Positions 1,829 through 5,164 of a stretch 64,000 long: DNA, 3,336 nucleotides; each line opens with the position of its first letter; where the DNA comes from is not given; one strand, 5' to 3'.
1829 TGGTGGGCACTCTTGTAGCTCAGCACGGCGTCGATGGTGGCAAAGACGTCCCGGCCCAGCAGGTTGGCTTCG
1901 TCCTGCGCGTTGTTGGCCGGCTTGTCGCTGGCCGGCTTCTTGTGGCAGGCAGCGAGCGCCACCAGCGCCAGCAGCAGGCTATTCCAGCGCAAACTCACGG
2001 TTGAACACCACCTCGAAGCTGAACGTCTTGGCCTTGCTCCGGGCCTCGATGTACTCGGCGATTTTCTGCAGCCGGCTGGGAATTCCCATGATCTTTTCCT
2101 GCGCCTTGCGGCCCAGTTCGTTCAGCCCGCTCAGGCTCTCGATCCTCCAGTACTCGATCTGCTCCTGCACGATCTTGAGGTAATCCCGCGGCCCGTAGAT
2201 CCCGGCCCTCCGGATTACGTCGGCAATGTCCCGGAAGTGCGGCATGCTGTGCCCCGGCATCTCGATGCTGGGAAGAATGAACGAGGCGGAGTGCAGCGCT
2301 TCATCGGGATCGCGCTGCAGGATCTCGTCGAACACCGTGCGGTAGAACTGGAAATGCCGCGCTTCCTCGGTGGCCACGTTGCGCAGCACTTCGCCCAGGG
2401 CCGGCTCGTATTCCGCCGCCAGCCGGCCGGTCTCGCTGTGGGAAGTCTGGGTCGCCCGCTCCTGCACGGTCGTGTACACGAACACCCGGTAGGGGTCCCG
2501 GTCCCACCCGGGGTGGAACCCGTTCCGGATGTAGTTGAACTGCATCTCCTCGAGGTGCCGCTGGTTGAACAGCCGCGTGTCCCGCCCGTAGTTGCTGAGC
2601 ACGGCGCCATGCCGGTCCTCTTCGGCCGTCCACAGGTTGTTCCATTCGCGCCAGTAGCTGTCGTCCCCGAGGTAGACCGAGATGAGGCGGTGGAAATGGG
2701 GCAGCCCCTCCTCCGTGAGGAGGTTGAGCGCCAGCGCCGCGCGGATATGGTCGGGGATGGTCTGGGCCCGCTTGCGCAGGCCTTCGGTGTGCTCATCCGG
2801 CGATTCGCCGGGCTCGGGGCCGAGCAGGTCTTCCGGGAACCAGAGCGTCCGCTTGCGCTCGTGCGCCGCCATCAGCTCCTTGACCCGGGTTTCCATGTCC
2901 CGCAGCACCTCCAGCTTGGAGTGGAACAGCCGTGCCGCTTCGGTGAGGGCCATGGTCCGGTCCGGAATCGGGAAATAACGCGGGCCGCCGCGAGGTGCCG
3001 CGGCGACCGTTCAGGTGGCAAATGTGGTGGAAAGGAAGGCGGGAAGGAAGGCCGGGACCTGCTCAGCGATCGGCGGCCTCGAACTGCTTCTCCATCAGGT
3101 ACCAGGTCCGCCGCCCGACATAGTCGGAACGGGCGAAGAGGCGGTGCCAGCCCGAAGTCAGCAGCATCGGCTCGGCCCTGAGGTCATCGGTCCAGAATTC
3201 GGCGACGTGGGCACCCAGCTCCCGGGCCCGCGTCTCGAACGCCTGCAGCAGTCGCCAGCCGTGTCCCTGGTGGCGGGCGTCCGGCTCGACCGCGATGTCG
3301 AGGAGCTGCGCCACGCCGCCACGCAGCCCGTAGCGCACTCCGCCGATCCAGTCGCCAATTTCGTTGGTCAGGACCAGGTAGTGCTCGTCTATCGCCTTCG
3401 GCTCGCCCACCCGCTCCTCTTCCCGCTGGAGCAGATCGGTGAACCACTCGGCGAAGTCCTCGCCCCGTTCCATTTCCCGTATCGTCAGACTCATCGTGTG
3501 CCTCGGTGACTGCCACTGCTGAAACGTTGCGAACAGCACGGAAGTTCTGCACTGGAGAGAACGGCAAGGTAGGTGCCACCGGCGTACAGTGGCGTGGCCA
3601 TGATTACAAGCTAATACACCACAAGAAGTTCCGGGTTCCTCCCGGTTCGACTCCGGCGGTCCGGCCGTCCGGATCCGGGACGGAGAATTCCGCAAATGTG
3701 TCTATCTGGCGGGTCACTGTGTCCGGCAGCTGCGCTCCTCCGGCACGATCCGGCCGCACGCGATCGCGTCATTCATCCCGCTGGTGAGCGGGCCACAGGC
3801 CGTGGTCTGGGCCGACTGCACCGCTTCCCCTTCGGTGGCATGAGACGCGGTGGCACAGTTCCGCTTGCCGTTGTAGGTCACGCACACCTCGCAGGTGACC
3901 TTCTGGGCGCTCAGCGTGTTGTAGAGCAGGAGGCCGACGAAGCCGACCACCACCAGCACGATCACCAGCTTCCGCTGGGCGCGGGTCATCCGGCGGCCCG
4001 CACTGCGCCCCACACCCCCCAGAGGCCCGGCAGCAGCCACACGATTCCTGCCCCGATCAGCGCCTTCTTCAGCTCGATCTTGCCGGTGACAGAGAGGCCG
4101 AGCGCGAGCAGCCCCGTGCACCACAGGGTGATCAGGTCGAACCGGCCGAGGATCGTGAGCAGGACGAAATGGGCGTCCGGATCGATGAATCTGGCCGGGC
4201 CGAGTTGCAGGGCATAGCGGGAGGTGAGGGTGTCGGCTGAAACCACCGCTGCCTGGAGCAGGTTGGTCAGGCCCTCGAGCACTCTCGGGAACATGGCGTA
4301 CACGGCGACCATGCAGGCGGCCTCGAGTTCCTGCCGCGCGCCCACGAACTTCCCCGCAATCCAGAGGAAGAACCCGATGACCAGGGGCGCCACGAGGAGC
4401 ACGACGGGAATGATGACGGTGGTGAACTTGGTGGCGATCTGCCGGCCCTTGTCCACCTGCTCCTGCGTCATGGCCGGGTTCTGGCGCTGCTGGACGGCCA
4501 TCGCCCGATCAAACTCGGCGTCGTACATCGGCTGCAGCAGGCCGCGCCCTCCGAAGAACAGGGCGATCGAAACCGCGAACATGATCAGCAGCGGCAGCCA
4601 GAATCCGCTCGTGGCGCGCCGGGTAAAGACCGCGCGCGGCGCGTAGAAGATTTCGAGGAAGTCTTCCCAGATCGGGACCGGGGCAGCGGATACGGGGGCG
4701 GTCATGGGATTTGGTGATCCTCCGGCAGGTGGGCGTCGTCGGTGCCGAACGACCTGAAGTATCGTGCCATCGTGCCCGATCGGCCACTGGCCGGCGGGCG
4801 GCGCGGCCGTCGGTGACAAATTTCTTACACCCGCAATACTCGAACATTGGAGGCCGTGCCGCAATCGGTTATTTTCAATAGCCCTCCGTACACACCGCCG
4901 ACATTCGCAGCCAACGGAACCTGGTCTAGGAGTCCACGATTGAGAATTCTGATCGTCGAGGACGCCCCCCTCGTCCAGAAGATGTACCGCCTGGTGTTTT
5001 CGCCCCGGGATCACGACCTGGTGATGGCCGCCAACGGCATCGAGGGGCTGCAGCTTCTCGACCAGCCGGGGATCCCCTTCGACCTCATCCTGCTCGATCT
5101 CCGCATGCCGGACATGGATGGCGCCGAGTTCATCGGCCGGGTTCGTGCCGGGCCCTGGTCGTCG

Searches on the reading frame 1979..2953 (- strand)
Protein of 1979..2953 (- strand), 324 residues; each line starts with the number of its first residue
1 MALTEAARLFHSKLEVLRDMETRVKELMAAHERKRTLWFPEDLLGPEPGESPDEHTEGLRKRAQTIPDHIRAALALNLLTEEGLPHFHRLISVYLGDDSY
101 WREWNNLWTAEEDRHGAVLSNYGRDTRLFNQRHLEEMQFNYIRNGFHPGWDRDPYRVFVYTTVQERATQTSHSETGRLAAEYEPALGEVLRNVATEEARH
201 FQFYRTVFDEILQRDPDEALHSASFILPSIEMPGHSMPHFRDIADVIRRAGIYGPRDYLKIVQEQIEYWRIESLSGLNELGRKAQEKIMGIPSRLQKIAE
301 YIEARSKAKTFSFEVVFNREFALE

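Call 61: search_protein_families(library=pfam, proteins=[window:1979-2953:-], max_evalue=0.0001)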
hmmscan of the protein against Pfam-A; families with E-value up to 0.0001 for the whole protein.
window:1979-2953:- (324 aa): 1 family
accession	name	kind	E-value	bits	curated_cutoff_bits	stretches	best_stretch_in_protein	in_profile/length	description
PF03405.20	FA_desaturase_2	-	4e-96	322.1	22.7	1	13-316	2-324/325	Fatty acid desaturase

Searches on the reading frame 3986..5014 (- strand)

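Call 61: search_protein_families(library=pfam, proteins=[window:3986-5014:-], max_evalue=0.0001)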
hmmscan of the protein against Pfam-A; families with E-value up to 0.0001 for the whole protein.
window:3986-5014:- (342 aa): 1 family
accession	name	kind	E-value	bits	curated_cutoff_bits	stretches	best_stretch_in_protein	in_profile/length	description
PF04893.22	Yip1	-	3.5e-13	50.2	28.6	1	121-335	2-171/173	Yip1 domain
